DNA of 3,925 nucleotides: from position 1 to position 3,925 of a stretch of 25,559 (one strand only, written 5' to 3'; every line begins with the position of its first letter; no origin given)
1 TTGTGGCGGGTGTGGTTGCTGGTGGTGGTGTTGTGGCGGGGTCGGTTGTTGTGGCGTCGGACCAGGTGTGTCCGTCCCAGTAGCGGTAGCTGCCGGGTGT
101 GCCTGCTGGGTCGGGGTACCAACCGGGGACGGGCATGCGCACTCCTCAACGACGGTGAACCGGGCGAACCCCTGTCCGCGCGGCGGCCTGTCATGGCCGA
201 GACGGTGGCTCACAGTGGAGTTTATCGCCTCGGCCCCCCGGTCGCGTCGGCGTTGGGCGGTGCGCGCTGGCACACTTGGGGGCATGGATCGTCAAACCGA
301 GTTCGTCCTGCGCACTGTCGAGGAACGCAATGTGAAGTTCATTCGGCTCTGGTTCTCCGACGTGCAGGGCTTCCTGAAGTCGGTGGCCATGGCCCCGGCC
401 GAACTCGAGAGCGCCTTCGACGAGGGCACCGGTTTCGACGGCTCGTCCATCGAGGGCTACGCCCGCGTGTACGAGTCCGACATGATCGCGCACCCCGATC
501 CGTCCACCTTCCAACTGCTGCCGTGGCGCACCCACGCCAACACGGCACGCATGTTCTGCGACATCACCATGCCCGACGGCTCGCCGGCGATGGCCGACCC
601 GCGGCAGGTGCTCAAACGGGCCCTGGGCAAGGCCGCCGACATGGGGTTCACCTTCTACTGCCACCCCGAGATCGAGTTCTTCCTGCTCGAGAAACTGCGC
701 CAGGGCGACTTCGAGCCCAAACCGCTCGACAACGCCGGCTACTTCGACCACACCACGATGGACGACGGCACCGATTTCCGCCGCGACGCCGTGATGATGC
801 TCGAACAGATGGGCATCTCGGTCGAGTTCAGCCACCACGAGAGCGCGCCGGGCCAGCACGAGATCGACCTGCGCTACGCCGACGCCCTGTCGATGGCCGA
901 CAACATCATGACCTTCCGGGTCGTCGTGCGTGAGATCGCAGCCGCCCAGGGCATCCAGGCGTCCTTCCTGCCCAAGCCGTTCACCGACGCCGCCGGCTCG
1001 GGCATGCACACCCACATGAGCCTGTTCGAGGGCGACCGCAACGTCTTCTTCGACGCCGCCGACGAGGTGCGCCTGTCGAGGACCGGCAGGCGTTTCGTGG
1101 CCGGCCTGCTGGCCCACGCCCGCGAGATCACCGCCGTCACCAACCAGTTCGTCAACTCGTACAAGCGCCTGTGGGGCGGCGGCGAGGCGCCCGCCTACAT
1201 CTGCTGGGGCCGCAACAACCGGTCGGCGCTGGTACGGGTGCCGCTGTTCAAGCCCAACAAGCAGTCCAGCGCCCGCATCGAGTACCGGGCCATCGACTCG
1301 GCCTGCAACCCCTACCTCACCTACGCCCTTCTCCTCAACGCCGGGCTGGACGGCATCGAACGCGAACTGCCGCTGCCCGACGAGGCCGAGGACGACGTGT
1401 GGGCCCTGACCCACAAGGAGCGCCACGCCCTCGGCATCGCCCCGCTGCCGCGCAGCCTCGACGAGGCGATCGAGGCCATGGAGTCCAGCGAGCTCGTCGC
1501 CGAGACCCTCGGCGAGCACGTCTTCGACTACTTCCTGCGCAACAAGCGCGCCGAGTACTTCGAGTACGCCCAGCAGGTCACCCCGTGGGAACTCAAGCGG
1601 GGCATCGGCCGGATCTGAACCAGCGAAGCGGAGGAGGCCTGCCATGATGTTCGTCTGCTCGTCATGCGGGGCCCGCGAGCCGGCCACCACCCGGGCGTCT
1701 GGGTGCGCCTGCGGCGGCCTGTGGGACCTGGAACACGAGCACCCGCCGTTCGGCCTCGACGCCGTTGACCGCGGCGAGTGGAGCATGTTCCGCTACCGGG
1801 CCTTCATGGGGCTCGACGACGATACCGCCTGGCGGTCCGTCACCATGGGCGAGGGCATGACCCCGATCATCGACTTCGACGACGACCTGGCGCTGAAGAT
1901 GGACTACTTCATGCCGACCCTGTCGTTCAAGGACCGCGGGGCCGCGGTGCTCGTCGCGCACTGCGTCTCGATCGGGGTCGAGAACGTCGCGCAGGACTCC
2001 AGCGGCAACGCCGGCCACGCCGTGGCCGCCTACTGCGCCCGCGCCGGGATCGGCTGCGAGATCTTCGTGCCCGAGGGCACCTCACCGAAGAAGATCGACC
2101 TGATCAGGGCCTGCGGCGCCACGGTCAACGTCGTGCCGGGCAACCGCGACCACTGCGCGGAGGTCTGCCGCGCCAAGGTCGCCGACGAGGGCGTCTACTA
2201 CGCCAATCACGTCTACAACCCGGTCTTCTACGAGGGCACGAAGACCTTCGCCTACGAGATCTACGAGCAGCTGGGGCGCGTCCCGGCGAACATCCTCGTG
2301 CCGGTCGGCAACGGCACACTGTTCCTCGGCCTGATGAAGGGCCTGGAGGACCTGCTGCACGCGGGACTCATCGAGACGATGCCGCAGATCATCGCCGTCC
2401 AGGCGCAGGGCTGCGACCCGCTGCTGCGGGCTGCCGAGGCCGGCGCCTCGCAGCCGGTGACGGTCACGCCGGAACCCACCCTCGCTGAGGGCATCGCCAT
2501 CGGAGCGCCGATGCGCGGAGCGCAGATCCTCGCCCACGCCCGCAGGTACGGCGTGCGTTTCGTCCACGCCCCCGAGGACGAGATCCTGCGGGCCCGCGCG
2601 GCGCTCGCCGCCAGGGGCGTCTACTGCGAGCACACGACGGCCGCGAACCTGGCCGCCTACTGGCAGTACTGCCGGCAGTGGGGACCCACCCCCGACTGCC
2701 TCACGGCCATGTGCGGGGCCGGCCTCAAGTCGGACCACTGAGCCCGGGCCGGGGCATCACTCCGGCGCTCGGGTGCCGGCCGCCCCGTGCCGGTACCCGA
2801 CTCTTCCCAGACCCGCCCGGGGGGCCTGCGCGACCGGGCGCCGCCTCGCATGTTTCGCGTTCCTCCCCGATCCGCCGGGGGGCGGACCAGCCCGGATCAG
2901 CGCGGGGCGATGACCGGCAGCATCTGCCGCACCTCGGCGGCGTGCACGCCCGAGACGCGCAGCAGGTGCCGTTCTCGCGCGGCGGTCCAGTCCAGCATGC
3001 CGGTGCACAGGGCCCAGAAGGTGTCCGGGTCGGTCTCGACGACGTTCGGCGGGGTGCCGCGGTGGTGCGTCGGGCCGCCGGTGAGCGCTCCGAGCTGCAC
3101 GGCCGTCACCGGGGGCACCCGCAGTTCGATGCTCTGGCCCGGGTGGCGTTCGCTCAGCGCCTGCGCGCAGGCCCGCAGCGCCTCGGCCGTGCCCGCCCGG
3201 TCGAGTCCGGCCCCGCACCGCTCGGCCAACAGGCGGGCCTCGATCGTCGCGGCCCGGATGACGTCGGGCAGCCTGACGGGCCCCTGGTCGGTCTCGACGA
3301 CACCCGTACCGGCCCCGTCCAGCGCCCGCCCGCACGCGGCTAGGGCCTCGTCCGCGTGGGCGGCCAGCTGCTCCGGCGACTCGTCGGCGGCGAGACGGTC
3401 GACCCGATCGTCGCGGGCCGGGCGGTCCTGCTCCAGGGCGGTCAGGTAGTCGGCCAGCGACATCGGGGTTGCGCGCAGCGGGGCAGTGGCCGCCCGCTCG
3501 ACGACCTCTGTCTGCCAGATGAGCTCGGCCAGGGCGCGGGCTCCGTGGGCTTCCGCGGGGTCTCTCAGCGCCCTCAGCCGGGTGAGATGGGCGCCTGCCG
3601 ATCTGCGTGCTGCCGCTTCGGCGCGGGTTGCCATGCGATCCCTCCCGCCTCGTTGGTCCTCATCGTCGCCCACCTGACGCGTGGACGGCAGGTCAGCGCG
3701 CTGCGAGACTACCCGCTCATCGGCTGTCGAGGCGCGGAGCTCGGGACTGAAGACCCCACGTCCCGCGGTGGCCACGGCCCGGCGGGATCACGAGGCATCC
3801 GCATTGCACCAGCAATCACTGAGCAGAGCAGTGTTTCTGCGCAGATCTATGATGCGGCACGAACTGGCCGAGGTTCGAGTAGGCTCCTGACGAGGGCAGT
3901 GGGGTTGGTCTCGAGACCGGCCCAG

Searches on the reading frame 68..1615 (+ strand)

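Call 10: search_protein_families(library=pfam, proteins=[window:68-1615:+], max_evalue=0.001)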
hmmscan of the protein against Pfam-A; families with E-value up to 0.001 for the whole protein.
window:68-1615:+ (516 aa): 2 families
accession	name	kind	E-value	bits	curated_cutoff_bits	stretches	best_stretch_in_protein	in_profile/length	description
PF00120.29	Gln-synt_C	-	6.4e-125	417.2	24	1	176-511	2-343/344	Glutamine synthetase, catalytic domain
PF03951.24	Gln-synt_N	-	3.6e-29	100.6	33.4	1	88-169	1-82/82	Glutamine synthetase, beta-Grasp domain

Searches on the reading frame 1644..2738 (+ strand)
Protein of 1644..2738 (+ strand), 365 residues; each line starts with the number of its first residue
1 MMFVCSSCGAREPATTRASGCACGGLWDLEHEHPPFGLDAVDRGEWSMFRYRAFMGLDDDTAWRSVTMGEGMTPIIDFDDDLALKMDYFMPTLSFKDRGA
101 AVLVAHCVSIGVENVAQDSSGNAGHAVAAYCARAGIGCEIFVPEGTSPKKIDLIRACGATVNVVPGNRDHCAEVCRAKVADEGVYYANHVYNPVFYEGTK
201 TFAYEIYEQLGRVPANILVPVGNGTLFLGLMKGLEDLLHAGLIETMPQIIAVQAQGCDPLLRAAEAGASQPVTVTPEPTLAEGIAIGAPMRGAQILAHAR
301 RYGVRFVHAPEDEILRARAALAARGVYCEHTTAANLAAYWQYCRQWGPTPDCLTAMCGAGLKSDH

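Call 10: search_protein_families(library=pfam, proteins=[window:1644-2738:+], max_evalue=0.001)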
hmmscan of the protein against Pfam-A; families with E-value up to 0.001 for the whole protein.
window:1644-2738:+ (365 aa): 1 family
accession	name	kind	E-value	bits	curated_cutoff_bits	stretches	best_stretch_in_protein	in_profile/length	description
PF00291.31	PALP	-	3e-72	243.9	35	1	66-358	1-295/295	Pyridoxal-phosphate dependent enzyme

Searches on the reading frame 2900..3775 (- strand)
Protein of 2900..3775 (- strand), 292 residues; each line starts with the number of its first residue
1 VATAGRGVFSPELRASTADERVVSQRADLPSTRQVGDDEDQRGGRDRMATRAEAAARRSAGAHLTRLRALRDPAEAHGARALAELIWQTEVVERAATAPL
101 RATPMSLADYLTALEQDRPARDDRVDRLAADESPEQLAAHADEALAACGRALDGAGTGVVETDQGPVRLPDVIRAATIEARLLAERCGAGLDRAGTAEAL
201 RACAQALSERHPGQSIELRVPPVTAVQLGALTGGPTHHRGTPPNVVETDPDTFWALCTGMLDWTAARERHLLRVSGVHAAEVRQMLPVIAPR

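Call 10: search_protein_families(library=pfam, proteins=[window:2900-3775:-], max_evalue=0.001)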
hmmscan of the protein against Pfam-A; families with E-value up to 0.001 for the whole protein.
window:2900-3775:- (292 aa): 1 family
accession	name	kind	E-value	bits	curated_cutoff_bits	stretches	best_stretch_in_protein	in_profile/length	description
PF17844.6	SCP_3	-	9.4e-28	96.3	38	1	192-288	1-93/93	Bacterial SCP ortholog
